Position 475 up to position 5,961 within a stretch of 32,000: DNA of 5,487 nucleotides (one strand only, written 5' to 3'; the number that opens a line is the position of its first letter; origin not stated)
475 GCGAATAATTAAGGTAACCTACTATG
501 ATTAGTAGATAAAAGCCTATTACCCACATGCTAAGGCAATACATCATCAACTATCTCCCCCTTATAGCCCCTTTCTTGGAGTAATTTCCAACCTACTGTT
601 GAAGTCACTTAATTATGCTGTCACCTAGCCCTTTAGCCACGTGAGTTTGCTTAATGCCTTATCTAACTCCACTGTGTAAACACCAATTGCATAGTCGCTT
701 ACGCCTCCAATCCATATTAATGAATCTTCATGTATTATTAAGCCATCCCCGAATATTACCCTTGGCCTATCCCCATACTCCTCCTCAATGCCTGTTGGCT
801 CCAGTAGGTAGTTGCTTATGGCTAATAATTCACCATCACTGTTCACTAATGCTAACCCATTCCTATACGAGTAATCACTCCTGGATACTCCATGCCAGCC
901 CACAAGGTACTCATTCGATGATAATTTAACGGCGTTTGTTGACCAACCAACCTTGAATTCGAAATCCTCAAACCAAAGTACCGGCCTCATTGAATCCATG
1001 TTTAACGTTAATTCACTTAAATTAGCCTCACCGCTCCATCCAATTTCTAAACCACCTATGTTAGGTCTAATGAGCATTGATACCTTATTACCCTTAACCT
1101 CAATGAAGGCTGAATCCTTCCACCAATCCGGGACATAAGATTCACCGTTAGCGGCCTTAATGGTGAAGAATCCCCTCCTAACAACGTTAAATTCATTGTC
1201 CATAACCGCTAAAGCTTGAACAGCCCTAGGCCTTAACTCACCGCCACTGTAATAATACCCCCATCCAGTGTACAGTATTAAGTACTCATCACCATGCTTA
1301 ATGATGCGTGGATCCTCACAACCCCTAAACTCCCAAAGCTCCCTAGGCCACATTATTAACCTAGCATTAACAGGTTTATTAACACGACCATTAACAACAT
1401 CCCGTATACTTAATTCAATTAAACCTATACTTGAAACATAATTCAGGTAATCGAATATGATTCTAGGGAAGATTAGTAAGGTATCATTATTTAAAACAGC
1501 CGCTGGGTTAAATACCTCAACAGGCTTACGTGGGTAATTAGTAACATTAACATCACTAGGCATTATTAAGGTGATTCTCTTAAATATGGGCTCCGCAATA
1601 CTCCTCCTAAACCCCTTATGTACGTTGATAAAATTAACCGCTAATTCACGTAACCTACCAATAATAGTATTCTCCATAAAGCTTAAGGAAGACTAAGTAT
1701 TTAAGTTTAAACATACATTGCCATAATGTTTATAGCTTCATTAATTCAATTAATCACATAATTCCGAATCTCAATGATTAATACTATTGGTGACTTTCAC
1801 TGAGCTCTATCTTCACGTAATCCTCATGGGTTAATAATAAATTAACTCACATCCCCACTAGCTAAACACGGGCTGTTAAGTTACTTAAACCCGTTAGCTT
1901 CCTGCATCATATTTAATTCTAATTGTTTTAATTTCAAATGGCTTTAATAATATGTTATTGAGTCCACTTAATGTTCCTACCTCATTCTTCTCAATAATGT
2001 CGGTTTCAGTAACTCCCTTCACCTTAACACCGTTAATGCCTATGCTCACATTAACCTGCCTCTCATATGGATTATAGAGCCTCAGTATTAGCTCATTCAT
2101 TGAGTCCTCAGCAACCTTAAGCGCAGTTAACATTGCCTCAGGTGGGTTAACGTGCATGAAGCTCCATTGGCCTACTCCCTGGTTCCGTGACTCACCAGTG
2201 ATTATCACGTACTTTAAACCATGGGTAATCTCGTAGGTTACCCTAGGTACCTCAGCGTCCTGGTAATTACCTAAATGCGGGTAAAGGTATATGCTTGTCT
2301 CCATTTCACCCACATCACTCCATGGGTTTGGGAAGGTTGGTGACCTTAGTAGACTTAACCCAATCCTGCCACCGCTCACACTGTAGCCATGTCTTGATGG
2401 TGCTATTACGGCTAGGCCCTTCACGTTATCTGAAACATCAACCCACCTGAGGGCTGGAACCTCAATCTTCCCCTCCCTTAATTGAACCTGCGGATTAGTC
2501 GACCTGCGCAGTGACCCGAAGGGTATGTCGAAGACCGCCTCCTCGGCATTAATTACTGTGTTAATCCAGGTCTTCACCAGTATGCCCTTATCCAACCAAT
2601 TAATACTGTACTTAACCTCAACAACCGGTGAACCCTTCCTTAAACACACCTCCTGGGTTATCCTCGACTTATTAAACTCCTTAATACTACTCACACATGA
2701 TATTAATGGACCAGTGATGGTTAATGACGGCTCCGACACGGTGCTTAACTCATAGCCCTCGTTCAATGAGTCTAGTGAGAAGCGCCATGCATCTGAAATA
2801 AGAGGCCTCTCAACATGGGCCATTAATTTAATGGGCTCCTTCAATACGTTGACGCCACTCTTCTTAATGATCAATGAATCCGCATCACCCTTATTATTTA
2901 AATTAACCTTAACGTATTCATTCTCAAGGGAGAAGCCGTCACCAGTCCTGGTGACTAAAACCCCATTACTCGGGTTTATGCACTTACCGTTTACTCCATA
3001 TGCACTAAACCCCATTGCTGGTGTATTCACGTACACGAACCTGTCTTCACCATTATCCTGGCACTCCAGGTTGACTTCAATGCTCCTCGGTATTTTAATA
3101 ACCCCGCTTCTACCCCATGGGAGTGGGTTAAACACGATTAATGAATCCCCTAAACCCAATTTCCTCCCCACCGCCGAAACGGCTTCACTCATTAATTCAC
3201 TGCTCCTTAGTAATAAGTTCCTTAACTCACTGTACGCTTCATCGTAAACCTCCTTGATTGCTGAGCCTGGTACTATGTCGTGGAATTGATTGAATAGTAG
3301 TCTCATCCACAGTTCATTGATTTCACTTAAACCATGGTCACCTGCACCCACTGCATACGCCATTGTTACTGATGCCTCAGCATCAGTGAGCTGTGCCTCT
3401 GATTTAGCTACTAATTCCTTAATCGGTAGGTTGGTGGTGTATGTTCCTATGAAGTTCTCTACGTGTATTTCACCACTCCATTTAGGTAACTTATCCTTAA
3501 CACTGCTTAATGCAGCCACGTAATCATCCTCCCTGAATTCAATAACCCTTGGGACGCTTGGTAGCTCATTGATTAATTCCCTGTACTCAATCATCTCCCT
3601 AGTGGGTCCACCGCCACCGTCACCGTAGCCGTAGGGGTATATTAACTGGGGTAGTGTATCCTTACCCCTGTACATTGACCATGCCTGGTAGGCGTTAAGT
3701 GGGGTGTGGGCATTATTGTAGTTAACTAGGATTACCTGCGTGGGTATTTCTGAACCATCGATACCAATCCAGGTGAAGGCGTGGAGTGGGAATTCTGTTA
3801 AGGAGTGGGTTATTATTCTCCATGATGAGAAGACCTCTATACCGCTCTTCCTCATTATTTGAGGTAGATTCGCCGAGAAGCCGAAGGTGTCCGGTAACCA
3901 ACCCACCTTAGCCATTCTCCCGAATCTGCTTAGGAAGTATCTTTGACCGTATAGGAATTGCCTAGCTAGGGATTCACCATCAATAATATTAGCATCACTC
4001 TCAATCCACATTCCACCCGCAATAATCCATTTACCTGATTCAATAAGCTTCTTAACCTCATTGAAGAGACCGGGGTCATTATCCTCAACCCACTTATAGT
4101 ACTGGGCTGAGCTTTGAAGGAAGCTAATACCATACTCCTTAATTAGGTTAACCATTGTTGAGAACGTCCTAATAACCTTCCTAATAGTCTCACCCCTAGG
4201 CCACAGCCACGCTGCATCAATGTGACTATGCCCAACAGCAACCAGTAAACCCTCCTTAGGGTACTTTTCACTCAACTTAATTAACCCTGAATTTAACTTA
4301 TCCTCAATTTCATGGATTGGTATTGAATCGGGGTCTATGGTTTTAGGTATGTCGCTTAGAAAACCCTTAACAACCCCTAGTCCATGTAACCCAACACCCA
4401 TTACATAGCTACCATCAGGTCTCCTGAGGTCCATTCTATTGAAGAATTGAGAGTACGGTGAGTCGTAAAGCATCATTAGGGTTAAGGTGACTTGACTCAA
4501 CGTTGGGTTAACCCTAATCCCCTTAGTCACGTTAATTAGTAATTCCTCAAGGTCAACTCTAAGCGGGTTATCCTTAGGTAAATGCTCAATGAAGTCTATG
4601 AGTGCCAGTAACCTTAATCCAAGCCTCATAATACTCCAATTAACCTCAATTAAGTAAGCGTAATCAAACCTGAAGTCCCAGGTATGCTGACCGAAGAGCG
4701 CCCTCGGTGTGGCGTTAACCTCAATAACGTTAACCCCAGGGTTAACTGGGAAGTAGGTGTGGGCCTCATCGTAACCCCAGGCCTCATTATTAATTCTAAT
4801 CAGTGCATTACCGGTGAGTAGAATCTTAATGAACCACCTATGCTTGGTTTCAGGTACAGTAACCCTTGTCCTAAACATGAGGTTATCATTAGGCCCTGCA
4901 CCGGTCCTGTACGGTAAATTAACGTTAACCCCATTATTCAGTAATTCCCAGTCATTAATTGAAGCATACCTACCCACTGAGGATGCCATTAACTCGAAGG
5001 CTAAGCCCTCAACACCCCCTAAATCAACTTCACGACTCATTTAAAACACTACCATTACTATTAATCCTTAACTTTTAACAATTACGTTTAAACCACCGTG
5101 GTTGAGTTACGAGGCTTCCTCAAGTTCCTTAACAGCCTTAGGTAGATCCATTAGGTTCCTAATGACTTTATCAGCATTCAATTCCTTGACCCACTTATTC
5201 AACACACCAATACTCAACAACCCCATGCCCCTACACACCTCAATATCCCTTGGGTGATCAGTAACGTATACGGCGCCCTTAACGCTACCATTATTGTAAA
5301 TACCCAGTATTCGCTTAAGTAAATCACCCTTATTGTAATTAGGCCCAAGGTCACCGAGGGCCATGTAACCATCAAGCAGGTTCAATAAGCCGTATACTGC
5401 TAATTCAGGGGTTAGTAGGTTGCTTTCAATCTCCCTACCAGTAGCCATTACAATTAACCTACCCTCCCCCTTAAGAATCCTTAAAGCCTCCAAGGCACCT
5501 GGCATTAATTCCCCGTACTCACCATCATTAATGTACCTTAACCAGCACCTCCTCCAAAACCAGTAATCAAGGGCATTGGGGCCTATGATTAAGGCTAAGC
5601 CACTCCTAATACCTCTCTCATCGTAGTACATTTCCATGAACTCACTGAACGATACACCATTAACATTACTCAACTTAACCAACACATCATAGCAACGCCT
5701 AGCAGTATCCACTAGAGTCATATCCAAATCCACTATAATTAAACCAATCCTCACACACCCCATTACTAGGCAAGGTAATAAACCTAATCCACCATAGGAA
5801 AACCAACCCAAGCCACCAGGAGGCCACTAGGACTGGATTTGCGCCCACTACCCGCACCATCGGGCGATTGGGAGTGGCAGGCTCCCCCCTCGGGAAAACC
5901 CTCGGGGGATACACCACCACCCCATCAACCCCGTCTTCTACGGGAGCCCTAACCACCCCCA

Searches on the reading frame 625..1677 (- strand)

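Call 38: search_protein_families(library=pfam, proteins=[window:625-1677:-], max_evalue=0.001)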
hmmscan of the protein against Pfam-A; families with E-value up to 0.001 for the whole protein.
window:625-1677:- (350 aa): 1 family
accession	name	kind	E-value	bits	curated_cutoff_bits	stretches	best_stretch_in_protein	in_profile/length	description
PF04041.19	Glyco_hydro_130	-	8.2e-72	242.3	26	1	24-342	3-315/320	beta-1,4-mannooligosaccharide phosphorylase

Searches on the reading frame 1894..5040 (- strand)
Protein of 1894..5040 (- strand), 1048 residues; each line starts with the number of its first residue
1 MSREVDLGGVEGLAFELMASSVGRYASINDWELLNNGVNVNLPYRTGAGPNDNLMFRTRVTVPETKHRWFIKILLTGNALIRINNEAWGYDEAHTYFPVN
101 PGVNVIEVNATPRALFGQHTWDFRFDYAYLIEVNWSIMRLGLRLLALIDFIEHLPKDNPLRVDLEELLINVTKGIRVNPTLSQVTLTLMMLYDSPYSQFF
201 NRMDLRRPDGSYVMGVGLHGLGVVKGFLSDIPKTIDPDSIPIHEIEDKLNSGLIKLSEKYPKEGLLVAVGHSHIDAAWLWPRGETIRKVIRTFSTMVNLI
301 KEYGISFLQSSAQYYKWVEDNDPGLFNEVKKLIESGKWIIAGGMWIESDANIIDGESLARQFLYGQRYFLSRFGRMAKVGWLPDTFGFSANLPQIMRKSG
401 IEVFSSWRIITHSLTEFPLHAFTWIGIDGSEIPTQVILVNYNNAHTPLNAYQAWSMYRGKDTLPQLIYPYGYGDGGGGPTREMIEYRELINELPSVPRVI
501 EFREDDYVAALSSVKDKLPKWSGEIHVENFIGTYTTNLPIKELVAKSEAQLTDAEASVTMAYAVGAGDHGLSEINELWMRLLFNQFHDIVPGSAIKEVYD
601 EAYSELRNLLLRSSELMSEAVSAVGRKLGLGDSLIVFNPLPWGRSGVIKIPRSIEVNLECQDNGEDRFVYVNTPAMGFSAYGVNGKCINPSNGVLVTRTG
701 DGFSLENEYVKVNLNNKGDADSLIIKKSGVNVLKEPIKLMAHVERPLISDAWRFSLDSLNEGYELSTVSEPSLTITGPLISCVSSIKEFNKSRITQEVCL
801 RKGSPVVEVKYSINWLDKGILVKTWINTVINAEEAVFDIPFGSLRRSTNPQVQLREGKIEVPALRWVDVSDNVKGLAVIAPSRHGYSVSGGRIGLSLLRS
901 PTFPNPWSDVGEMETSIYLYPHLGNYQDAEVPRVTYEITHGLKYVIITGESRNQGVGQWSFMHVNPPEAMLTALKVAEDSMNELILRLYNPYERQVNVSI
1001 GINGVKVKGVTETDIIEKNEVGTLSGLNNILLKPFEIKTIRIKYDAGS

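Call 38: search_protein_families(library=pfam, proteins=[window:1894-5040:-], max_evalue=0.001)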
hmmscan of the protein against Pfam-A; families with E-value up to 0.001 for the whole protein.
window:1894-5040:- (1048 aa): 4 families
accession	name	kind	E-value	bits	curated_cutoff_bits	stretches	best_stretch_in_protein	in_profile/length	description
PF01074.27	Glyco_hydro_38N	-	6.4e-73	245.9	25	1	267-522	3-270/270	Glycosyl hydrolases family 38 N-terminal domain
PF07748.19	Glyco_hydro_38C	-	1.1e-40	140.5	25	1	705-906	1-205/206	Glycosyl hydrolases family 38 C-terminal domain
PF09261.16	Alpha-mann_mid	-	5.2e-19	68.6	31.1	1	530-622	3-94/96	Alpha mannosidase middle domain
PF17677.7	Glyco_hydro38C2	-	1.8e-14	54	22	1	970-1040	3-72/72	Glycosyl hydrolases family 38 C-terminal beta sandwich domain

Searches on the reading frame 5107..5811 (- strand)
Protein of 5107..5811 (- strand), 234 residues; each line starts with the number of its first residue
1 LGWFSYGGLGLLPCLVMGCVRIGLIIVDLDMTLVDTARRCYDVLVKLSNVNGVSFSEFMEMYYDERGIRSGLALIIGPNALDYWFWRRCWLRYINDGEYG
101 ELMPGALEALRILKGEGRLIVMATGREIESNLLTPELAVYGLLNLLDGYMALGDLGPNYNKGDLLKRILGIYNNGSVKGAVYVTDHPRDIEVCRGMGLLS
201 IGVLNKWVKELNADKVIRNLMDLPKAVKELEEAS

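Call 38: search_protein_families(library=pfam, proteins=[window:5107-5811:-], max_evalue=0.001)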
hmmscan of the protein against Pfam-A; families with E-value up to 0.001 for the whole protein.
window:5107-5811:- (234 aa): 2 families
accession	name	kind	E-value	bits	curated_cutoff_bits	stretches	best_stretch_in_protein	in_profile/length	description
PF13419.12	HAD_2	-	0.00027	21.5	23.8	1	25-203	1-178/178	Haloacid dehalogenase-like hydrolase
PF00702.32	Hydrolase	-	0.00044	21.1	26.4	0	24-195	3-189/191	haloacid dehalogenase-like hydrolase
